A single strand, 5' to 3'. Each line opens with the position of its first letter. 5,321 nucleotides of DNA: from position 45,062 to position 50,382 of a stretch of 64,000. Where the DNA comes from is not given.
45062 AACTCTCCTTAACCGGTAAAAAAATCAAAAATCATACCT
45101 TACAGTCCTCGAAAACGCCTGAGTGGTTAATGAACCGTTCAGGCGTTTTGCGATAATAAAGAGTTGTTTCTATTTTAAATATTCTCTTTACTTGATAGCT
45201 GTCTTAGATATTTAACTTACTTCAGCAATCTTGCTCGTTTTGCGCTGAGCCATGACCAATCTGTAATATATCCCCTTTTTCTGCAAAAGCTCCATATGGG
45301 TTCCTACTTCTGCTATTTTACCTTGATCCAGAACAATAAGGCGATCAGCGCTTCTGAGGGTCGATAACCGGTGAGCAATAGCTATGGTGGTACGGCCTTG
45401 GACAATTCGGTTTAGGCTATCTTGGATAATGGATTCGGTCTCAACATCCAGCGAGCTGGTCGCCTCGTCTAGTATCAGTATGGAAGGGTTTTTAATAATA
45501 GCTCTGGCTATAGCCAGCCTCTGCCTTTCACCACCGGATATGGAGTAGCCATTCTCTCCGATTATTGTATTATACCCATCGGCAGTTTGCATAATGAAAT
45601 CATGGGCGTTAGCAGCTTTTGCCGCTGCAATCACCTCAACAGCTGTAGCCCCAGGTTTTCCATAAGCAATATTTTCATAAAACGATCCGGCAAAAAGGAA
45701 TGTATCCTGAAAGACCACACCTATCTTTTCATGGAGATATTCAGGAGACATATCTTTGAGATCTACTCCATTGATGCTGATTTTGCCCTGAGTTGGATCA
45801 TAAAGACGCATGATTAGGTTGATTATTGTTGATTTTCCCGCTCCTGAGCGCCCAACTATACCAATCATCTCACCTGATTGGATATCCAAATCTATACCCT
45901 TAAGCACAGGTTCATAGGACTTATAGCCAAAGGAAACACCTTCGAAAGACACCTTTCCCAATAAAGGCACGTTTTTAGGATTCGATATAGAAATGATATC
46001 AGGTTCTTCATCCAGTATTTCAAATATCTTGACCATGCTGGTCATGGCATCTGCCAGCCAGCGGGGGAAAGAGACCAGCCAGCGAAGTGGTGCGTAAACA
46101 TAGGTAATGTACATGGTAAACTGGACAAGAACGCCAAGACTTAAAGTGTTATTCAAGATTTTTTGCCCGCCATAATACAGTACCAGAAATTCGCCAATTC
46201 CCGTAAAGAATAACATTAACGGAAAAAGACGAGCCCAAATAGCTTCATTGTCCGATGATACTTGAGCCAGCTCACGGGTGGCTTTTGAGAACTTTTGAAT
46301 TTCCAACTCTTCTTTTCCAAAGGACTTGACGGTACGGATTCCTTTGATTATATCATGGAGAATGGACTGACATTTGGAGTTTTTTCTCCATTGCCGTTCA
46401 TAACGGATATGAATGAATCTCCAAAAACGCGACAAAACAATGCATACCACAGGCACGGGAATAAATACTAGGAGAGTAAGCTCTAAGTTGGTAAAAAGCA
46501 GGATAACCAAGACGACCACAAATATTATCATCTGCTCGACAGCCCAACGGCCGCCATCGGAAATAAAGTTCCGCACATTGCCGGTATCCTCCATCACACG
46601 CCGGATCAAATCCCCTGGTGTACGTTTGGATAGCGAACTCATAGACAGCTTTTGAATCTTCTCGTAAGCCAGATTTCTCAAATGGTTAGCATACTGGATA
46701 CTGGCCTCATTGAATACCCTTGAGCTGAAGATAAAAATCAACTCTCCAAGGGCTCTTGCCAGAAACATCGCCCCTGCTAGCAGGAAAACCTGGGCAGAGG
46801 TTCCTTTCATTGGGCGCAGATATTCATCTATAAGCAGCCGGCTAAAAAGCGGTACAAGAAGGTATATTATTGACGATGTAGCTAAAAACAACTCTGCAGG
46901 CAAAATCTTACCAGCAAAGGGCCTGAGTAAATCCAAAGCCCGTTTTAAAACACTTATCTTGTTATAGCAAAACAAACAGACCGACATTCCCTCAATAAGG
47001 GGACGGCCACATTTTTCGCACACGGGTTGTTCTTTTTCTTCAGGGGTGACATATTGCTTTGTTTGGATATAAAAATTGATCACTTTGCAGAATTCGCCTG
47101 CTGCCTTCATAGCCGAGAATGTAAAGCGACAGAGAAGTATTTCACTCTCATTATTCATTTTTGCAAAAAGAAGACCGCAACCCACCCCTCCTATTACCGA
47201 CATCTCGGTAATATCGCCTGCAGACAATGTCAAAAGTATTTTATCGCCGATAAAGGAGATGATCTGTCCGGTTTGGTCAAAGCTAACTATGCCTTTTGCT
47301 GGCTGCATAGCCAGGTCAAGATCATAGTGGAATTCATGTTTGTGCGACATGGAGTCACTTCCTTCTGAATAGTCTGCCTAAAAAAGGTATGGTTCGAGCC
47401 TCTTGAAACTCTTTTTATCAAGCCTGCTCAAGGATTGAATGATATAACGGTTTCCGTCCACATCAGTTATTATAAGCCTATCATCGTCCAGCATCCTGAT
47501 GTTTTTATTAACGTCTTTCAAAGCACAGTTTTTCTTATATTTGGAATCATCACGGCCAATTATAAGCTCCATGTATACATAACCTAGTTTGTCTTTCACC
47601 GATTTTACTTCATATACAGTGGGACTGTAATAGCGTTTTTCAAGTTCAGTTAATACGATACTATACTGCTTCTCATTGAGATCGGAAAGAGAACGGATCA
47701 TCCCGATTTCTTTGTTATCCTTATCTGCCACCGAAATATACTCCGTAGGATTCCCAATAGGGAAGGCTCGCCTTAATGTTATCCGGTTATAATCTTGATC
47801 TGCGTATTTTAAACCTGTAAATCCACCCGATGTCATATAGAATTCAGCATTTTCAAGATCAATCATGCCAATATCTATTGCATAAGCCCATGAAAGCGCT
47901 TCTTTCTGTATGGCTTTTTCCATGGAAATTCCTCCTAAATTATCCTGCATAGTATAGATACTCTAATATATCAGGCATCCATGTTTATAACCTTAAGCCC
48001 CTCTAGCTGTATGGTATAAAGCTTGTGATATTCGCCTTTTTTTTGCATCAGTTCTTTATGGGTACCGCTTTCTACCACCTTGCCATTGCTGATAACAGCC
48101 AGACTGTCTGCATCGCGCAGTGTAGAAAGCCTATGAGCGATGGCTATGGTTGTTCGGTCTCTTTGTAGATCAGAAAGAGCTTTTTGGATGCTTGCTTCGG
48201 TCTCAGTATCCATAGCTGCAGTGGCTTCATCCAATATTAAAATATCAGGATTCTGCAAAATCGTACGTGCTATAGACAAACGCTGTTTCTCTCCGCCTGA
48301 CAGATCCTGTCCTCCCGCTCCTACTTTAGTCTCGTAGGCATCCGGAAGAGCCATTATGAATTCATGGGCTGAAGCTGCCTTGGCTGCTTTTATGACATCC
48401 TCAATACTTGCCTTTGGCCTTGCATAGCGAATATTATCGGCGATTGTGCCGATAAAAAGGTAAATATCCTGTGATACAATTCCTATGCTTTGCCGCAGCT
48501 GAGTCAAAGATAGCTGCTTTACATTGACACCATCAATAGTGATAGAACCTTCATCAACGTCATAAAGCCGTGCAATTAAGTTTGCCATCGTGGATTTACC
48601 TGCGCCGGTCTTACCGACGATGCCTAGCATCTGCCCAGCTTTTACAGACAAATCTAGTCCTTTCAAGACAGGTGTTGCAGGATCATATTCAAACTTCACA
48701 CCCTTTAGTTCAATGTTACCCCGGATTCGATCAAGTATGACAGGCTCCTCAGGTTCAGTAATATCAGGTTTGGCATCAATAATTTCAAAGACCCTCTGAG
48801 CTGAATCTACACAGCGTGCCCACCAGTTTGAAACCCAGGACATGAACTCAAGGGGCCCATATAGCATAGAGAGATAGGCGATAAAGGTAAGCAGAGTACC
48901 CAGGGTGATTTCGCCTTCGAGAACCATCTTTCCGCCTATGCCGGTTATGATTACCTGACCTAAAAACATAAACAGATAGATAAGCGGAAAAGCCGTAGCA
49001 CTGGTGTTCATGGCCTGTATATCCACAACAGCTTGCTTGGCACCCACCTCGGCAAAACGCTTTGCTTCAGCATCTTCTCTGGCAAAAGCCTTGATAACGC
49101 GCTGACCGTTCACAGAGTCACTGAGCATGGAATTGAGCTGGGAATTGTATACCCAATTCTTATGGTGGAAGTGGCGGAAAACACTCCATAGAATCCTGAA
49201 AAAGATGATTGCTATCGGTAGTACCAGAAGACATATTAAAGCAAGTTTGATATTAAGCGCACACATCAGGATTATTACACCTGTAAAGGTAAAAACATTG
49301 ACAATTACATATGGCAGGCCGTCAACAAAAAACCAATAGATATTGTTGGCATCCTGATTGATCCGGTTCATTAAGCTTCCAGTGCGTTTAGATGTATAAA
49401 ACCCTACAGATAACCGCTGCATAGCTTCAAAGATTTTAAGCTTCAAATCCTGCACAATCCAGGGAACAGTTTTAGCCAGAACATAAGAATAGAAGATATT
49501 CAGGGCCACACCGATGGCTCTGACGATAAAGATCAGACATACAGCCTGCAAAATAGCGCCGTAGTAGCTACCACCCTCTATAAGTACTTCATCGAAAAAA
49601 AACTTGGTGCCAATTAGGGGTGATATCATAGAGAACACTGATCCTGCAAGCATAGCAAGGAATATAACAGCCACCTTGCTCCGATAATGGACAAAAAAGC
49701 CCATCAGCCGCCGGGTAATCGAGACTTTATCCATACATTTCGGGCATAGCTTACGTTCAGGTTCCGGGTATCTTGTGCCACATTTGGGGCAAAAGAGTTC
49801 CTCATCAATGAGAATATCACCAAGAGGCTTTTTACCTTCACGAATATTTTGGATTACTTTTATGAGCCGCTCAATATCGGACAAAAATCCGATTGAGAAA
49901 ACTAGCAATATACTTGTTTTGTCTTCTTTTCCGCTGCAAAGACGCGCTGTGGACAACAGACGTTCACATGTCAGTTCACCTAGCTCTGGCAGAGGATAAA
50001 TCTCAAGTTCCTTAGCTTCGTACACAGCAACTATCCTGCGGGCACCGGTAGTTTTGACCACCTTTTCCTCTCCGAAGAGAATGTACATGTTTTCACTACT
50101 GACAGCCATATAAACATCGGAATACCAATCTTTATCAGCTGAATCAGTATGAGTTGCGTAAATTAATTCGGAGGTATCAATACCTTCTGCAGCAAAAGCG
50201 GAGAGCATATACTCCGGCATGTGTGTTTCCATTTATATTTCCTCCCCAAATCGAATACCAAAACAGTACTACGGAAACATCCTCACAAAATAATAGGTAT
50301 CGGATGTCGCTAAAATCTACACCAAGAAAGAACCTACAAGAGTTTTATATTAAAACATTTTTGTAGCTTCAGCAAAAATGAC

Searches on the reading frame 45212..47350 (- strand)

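Call 34: search_protein_families(library=pfam, proteins=[window:45212-47350:-], max_evalue=0.00001)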
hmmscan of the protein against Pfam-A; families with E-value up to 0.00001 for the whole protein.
window:45212-47350:- (712 aa): 2 families
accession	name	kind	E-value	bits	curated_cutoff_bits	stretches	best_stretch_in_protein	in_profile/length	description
PF00664.28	ABC_membrane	-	1.5e-39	136.8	28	1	154-422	6-274/274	ABC transporter transmembrane region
PF00005.33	ABC_tran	-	5.9e-36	124.5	25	1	483-632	1-137/137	ABC transporter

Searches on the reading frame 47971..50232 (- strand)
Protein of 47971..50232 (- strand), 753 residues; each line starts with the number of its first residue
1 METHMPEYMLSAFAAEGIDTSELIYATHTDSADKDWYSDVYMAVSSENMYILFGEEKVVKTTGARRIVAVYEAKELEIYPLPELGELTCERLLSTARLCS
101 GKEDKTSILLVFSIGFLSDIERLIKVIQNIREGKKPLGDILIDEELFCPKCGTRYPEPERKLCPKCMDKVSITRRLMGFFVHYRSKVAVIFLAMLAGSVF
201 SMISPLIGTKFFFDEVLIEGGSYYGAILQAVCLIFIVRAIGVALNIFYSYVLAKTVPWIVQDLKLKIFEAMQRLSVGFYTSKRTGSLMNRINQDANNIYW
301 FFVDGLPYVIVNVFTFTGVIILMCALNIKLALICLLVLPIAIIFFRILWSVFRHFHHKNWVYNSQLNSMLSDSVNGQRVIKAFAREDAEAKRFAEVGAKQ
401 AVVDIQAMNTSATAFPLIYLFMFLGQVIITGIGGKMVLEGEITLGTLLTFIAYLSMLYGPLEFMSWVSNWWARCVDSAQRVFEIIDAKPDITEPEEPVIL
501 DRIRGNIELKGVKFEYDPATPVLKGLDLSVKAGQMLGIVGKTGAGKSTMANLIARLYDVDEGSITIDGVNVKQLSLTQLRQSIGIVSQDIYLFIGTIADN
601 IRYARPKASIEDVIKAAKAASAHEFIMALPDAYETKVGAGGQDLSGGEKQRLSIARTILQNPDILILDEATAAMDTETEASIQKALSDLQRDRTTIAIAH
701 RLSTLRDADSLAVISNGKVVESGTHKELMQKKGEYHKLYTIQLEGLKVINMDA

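Call 34: search_protein_families(library=pfam, proteins=[window:47971-50232:-], max_evalue=0.00001)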
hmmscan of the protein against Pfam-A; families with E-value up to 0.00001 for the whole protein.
window:47971-50232:- (753 aa): 3 families
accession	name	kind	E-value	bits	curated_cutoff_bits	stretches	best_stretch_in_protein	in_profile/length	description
PF00664.28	ABC_membrane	-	1.5e-41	143.4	28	1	189-461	3-274/274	ABC transporter transmembrane region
PF00005.33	ABC_tran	-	1.9e-33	116.4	25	1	523-672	1-137/137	ABC transporter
PF02463.25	SMC_N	-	4.3e-06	26.8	40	0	556-715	103-212/220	RecF/RecN/SMC N terminal domain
